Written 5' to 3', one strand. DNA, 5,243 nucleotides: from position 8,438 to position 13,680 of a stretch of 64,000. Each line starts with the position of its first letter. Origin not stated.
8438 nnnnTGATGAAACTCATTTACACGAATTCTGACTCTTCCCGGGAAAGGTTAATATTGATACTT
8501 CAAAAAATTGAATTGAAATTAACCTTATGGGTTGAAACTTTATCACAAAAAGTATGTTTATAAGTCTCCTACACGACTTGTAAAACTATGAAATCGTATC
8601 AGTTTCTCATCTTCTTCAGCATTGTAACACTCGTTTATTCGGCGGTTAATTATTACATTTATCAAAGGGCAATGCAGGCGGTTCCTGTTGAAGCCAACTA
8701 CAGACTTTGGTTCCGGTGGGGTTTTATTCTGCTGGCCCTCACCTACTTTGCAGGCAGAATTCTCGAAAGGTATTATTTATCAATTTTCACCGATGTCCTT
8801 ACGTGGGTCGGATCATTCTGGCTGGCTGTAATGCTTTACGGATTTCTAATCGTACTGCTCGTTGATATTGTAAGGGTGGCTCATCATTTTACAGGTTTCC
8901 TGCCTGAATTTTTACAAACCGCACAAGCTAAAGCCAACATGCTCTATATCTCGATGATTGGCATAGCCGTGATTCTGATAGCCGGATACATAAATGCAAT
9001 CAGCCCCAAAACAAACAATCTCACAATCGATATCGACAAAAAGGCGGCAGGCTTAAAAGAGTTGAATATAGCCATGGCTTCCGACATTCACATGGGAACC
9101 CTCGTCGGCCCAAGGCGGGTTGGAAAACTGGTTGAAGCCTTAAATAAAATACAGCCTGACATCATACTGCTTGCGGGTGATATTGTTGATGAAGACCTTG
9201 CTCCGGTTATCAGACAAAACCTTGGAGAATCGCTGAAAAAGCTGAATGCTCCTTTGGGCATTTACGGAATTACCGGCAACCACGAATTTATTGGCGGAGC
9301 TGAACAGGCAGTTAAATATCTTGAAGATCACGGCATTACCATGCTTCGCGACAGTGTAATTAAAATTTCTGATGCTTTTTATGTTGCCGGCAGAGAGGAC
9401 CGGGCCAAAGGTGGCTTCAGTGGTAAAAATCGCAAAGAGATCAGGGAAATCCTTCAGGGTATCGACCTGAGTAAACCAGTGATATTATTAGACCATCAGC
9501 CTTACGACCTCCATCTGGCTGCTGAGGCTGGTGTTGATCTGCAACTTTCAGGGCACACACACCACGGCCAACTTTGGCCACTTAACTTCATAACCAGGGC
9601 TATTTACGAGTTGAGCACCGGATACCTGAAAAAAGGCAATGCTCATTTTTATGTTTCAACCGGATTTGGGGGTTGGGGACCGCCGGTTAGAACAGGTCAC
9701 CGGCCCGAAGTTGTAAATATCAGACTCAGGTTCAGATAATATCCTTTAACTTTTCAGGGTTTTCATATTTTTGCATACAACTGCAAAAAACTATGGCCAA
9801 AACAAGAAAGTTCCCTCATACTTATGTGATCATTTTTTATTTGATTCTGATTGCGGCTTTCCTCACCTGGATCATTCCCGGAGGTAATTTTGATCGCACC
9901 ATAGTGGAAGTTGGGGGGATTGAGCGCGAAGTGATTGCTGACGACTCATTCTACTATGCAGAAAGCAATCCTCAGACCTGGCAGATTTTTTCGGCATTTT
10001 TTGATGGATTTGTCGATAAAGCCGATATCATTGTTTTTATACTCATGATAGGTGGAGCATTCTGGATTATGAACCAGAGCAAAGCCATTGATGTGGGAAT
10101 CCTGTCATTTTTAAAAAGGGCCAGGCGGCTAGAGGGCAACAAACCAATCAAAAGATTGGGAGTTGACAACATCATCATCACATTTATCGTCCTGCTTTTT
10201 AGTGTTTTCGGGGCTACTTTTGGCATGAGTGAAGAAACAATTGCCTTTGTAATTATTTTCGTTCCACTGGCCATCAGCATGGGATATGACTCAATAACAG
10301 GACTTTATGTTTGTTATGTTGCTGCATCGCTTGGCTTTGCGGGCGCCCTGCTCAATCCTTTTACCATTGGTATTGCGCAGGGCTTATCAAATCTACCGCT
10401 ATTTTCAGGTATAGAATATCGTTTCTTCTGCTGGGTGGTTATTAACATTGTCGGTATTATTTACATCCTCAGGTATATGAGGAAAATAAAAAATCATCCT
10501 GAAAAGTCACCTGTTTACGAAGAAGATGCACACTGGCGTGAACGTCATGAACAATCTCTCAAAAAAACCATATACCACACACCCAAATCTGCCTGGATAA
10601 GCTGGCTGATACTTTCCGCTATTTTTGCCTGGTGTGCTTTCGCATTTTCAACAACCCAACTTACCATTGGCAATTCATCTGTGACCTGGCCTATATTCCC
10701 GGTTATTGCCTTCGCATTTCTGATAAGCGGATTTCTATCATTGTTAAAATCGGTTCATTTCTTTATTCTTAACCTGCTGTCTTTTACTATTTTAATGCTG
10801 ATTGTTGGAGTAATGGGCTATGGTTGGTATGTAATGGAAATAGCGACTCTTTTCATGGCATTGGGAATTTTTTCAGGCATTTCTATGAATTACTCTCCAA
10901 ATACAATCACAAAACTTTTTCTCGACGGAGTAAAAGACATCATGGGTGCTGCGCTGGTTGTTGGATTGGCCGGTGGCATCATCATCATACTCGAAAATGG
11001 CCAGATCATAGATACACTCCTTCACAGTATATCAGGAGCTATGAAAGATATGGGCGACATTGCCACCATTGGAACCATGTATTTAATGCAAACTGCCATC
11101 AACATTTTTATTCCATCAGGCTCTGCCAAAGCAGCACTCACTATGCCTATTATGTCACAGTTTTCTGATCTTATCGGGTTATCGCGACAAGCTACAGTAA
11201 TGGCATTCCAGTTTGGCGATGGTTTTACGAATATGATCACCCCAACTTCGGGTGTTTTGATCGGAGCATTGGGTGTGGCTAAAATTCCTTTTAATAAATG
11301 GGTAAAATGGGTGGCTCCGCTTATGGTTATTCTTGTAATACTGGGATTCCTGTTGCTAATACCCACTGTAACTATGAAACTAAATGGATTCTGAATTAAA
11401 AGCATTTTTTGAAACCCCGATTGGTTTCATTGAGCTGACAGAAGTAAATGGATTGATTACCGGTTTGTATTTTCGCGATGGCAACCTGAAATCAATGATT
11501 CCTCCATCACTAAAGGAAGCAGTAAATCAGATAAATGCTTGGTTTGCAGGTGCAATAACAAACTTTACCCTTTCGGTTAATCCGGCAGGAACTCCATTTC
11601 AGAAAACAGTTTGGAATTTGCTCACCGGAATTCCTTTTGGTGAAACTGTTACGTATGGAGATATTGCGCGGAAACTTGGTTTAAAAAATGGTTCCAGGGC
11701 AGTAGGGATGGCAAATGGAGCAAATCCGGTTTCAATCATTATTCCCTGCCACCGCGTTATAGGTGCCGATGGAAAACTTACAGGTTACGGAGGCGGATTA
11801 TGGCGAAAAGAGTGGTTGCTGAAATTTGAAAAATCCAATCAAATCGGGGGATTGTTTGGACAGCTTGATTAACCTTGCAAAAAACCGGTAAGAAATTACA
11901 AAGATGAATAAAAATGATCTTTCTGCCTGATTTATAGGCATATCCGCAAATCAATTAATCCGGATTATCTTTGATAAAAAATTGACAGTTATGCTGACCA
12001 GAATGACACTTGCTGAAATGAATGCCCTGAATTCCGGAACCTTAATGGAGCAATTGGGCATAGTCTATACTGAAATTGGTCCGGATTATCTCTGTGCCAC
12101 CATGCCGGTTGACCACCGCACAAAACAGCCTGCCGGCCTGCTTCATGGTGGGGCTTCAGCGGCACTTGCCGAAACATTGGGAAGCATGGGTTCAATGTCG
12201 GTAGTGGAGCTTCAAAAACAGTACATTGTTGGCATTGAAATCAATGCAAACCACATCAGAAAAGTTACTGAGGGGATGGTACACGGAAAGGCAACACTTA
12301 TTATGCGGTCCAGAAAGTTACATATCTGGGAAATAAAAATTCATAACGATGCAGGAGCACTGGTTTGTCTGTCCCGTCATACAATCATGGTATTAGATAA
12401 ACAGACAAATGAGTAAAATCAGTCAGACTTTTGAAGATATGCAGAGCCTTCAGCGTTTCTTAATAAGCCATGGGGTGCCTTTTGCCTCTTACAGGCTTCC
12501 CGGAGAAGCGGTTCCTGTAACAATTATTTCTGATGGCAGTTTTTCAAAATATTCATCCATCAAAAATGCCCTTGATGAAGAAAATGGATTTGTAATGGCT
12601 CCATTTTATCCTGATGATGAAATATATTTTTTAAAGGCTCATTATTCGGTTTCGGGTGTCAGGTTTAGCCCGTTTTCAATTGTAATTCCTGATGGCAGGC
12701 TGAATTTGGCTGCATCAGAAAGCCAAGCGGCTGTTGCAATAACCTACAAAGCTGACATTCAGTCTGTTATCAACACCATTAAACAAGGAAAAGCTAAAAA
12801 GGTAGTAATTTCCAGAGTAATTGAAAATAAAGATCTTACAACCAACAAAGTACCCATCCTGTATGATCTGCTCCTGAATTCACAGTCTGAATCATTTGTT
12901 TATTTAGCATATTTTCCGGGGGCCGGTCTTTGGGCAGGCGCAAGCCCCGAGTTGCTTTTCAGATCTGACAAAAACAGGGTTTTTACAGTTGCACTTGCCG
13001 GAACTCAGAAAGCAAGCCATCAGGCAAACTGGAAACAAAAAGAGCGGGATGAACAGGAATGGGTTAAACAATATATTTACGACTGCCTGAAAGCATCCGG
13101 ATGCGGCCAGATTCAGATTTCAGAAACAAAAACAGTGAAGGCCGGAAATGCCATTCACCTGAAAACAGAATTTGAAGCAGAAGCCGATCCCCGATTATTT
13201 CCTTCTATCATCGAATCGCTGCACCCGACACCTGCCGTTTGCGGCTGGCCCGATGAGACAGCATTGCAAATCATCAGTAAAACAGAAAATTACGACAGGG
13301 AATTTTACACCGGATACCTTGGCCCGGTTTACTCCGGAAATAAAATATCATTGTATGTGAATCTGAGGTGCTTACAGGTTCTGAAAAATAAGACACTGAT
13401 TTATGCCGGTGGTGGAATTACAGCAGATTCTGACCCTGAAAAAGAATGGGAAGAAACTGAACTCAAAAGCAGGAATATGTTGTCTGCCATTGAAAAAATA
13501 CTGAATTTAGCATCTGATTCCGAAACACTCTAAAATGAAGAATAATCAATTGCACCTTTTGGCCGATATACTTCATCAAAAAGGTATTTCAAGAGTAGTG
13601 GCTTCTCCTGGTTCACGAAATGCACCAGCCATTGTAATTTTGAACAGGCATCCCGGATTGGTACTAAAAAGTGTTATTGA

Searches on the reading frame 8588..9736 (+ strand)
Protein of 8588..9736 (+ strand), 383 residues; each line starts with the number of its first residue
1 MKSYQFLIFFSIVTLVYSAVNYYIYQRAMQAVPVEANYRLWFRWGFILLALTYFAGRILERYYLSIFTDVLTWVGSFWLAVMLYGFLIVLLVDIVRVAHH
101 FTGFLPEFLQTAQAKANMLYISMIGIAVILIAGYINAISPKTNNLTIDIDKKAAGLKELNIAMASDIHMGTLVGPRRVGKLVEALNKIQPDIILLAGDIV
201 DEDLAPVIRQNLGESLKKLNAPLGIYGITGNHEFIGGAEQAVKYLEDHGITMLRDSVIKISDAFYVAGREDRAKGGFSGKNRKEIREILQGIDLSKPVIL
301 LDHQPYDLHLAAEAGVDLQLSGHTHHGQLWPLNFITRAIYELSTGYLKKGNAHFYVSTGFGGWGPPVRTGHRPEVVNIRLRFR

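Call 76: search_protein_families(library=pfam, proteins=[window:8588-9736:+], max_evalue=0.001)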
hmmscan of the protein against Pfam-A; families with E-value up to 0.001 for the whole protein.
window:8588-9736:+ (383 aa): 2 families
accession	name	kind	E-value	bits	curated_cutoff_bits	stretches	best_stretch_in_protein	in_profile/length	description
PF00149.33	Metallophos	-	1.7e-14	55.2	21.5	1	160-326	2-190/191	Calcineurin-like phosphoesterase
PF12850.12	Metallophos_2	-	7.3e-05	23.3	27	1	160-326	2-118/154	Calcineurin-like phosphoesterase superfamily domain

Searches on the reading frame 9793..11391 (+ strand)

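Call 76: search_protein_families(library=pfam, proteins=[window:9793-11391:+], max_evalue=0.001)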
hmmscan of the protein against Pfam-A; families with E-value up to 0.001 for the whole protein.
window:9793-11391:+ (533 aa): 3 families
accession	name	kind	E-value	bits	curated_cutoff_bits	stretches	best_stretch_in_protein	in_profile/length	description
PF03606.21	DcuC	-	3.3e-99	333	23.1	1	7-524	1-458/461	C4-dicarboxylate anaerobic carrier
PF03806.19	ABG_transport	-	8.5e-06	24.7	27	1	351-496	304-453/502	AbgT putative transporter family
PF02667.20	SCFA_trans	-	0.0003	20.4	27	1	328-499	253-427/453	Short chain fatty acid transporter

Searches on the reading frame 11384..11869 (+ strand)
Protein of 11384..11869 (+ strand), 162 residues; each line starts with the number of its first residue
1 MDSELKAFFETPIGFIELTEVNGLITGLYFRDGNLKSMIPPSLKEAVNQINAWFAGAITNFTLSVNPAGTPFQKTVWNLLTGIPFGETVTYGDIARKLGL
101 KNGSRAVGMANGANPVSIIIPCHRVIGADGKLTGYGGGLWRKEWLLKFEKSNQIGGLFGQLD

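Call 76: search_protein_families(library=pfam, proteins=[window:11384-11869:+], max_evalue=0.001)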
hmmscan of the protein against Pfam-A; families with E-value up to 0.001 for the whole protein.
window:11384-11869:+ (162 aa): 1 family
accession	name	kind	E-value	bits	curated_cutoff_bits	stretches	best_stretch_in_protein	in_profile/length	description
PF01035.26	DNA_binding_1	-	1.1e-34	118.6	27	1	71-150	1-80/81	6-O-methylguanine DNA methyltransferase, DNA binding domain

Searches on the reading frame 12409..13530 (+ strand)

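Call 76: search_protein_families(library=pfam, proteins=[window:12409-13530:+], max_evalue=0.001)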
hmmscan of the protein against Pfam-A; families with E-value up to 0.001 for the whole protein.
window:12409-13530:+ (374 aa): 1 family
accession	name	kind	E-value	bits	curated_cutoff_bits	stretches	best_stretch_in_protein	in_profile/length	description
PF00425.24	Chorismate_bind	-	2.1e-58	198.3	27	1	112-353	4-257/257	chorismate binding enzyme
